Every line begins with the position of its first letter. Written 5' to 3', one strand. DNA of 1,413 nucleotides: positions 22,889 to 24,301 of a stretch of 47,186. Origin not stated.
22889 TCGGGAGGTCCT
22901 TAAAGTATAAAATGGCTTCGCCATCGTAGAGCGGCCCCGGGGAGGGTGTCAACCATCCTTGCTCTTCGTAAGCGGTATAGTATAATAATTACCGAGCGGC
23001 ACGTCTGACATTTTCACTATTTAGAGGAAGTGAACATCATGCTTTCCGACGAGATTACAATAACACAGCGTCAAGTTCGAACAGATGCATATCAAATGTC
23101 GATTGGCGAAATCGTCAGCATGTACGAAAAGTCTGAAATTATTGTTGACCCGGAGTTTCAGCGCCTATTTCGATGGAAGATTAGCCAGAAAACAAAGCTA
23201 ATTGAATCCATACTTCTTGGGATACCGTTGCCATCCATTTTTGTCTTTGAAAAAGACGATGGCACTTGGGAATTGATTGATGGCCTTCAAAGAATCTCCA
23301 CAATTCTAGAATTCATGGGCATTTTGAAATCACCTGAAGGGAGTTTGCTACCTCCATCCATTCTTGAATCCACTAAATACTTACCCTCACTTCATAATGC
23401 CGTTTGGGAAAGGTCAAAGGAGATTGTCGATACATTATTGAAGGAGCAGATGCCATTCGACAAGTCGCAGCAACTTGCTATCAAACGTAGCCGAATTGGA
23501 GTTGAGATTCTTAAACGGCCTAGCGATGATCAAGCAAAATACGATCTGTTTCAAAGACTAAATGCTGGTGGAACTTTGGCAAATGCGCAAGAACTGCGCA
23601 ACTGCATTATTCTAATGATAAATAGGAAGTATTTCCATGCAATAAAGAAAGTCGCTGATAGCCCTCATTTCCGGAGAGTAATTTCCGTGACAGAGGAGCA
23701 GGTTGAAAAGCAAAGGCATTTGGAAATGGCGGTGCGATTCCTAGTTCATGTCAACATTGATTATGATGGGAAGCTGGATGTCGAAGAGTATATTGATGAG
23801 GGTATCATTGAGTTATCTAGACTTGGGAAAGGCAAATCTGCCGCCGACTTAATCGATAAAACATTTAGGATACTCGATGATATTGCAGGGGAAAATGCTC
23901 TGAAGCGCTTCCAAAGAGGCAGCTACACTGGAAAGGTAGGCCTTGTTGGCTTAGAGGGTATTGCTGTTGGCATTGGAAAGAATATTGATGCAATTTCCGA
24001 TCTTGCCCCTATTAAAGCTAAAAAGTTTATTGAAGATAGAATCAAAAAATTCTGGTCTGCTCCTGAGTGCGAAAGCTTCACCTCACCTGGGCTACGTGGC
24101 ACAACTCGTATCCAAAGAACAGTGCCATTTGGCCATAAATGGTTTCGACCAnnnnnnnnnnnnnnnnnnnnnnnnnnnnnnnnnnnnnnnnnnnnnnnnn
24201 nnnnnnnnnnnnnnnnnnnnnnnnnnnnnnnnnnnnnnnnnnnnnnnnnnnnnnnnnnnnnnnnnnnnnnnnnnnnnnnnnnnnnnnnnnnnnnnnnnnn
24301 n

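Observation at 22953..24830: Low-GC islet with a translationally coupled DUF262 (ParB-fold) + HEPN (RNSIAH) gene pair: candidate uncharacterised defence / abortive-infection system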

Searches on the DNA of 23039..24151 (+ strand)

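Call 43: search_dna_similar(query=L015:52-1755:+, collection=ecoli_genomes, mode=distant, max_rows=30, rows=spread, max_evalue=0.001)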
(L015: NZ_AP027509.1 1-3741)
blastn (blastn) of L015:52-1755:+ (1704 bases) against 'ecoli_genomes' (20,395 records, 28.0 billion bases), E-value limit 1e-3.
Records with a match: 14; places in all: 16; records where one place covers at least 80% of the query: 4.
Genomes with a match: 14 of 5426; with a place that covers at least 80% of the query: 4. Places per genome that has any: lowest 1, median 1, highest 3. On chromosomes: 10 places; on plasmids: 6.
Best place of each record, by identity: >=99% 4; 60-80% 10.
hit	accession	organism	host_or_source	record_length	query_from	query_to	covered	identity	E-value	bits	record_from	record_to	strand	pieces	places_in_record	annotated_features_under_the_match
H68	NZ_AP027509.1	Escherichia coli strain LR-27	Homo sapiens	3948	1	1704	100%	100.0%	0e+0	3074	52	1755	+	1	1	DUF262 domain-containing protein | HEPN domain-containing protein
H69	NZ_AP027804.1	Escherichia coli strain 2017.10.01CC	Homo sapiens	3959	1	1704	100%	99.9%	0e+0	3069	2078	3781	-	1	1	DUF262 domain-containing protein | HEPN domain-containing protein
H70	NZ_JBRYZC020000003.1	Escherichia coli strain APEC_AN-25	Gallus gallus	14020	1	1704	100%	99.9%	0e+0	3069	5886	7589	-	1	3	DUF262 domain-containing protein | HEPN domain-containing protein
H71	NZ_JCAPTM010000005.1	Escherichia coli strain ES10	Aquarana catesbeiana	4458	1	1704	100%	99.8%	0e+0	3060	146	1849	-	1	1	DUF262 domain-containing protein | HEPN domain-containing protein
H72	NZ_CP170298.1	Escherichia coli strain BKQWHE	Homo sapiens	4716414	56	458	24%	68.8%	1e-33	154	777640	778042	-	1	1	GmrSD restriction endonuclease domain-containing protein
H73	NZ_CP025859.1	Escherichia coli strain 504239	Homo sapiens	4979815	56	458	24%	68.6%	6e-32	150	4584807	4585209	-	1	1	GmrSD restriction endonuclease domain-containing protein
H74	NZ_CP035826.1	Escherichia coli strain 67-1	Homo sapiens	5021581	56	458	24%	68.6%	6e-32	150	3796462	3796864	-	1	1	GmrSD restriction endonuclease domain-containing protein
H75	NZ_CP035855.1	Escherichia coli TW11681 strain TW11681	-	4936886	56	458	24%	68.6%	6e-32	150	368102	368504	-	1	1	GmrSD restriction endonuclease domain-containing protein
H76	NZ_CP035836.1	Escherichia coli strain WS1933D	Homo sapiens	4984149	56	458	24%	68.6%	6e-32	150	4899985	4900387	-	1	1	GmrSD restriction endonuclease domain-containing protein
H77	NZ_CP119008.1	Escherichia coli strain CE0011b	Bos taurus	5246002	56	458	24%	68.6%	6e-32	150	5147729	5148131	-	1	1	GmrSD restriction endonuclease domain-containing protein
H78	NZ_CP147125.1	Escherichia coli strain KMi012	river water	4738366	56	458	24%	68.6%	6e-32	150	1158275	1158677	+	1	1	GmrSD restriction endonuclease domain-containing protein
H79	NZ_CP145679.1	Escherichia coli strain S1-NGR-02-A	Homo sapiens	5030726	56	458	24%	68.6%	6e-32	150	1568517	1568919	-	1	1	GmrSD restriction endonuclease domain-containing protein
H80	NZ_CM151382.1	Escherichia coli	Homo sapiens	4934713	56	458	24%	68.6%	6e-32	150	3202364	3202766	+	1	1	GmrSD restriction endonuclease domain-containing protein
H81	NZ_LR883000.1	Escherichia coli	-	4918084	56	458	24%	68.6%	6e-32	150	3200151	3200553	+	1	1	DUF262 domain-containing protein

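Call 44: get_annotated_region(hit=H75, flank=5000)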
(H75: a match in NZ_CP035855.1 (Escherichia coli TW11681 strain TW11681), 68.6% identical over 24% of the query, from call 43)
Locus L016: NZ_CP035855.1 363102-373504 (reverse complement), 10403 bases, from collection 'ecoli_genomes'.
description: Escherichia coli TW11681 chromosome, complete genome
organism: Escherichia coli TW11681 strain TW11681 (NCBI taxid 913088)
replicon: chromosome; assembly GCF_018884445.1
host: -; source: -; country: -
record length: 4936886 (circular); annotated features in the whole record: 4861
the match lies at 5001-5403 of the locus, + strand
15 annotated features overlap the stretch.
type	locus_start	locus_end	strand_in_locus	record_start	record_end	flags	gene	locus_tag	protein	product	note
CDS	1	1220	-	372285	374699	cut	-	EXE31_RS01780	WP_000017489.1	replication endonuclease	-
CDS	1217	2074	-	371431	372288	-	-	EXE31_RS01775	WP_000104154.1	DNA adenine methylase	-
CDS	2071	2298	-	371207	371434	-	-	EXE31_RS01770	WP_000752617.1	TraR/DksA family transcriptional regulator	-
CDS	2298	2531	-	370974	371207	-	-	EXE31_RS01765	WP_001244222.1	DUF2732 family protein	-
CDS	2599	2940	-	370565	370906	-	-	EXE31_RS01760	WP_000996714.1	DUF5347 family protein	-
CDS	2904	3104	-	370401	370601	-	-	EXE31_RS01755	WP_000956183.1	phage filamentation protein Fil family protein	-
CDS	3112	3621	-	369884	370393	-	-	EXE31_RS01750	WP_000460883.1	phage regulatory CII family protein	-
CDS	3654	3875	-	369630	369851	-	-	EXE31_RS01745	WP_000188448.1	hypothetical protein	-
CDS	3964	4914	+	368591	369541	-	-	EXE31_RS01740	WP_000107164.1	phage repressor protein CI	-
CDS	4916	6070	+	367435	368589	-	-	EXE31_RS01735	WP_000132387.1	GmrSD restriction endonuclease domain-containing protein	-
CDS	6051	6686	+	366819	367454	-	-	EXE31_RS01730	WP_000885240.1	HEPN domain-containing protein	-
CDS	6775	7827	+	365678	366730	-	-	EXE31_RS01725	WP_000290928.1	phage integrase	-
CDS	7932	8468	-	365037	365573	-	rcdA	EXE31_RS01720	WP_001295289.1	DNA-binding transcriptional regulator RcdA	-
CDS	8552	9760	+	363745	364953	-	ybjJ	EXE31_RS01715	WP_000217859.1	MFS transporter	-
CDS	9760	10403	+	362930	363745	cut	ybjI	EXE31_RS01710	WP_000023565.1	5-amino-6-(5-phospho-D-ribitylamino)uracil phosphatase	-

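Call 46: search_dna_similar(query=L016:4916-6686:+, collection=ecoli_genomes, mode=distant, max_rows=30, rows=spread, max_evalue=0.001)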
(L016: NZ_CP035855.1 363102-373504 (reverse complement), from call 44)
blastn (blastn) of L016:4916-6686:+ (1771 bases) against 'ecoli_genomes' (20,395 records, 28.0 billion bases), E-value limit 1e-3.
Records with a match: 14; places in all: 15; records where one place covers at least 80% of the query: 10.
Genomes with a match: 14 of 5426; with a place that covers at least 80% of the query: 10. Places per genome that has any: lowest 1, median 1, highest 2. On chromosomes: 10 places; on plasmids: 5.
Best place of each record, by identity: >=99% 10; 60-80% 4.
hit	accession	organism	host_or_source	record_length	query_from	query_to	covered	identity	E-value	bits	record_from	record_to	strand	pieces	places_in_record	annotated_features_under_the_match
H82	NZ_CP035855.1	Escherichia coli TW11681 strain TW11681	-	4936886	1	1771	100%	100.0%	0e+0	3195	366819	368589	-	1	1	GmrSD restriction endonuclease domain-containing protein | HEPN domain-containing protein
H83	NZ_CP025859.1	Escherichia coli strain 504239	Homo sapiens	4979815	1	1771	100%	99.9%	0e+0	3190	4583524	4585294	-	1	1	GmrSD restriction endonuclease domain-containing protein | HEPN domain-containing protein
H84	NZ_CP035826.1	Escherichia coli strain 67-1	Homo sapiens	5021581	1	1771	100%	99.9%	0e+0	3190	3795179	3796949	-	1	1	GmrSD restriction endonuclease domain-containing protein | HEPN domain-containing protein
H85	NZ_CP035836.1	Escherichia coli strain WS1933D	Homo sapiens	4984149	1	1771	100%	99.9%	0e+0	3190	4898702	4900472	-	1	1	GmrSD restriction endonuclease domain-containing protein | HEPN domain-containing protein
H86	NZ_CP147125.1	Escherichia coli strain KMi012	river water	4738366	1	1771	100%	99.9%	0e+0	3190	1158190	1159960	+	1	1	GmrSD restriction endonuclease domain-containing protein | HEPN domain-containing protein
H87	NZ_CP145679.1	Escherichia coli strain S1-NGR-02-A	Homo sapiens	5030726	1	1771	100%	99.9%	0e+0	3190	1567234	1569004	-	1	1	GmrSD restriction endonuclease domain-containing protein | HEPN domain-containing protein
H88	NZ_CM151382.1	Escherichia coli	Homo sapiens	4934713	1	1771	100%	99.9%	0e+0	3190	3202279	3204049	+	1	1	GmrSD restriction endonuclease domain-containing protein | HEPN domain-containing protein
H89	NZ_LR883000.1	Escherichia coli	-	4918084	1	1771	100%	99.9%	0e+0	3190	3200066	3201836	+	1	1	DUF262 domain-containing protein | HEPN domain-containing protein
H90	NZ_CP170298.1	Escherichia coli strain BKQWHE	Homo sapiens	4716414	1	1771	100%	99.8%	0e+0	3181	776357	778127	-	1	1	GmrSD restriction endonuclease domain-containing protein | HEPN domain-containing protein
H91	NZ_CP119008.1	Escherichia coli strain CE0011b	Bos taurus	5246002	1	1771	100%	99.7%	0e+0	3168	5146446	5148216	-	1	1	GmrSD restriction endonuclease domain-containing protein | HEPN domain-containing protein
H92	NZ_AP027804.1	Escherichia coli strain 2017.10.01CC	Homo sapiens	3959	86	488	23%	68.6%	6e-32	150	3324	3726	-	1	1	DUF262 domain-containing protein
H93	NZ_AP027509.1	Escherichia coli strain LR-27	Homo sapiens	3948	86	488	23%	68.6%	6e-32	150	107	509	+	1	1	DUF262 domain-containing protein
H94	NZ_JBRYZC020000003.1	Escherichia coli strain APEC_AN-25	Gallus gallus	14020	86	488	23%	68.6%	6e-32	150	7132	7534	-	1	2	DUF262 domain-containing protein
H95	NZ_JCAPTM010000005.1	Escherichia coli strain ES10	Aquarana catesbeiana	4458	86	488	23%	68.6%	6e-32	150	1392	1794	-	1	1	DUF262 domain-containing protein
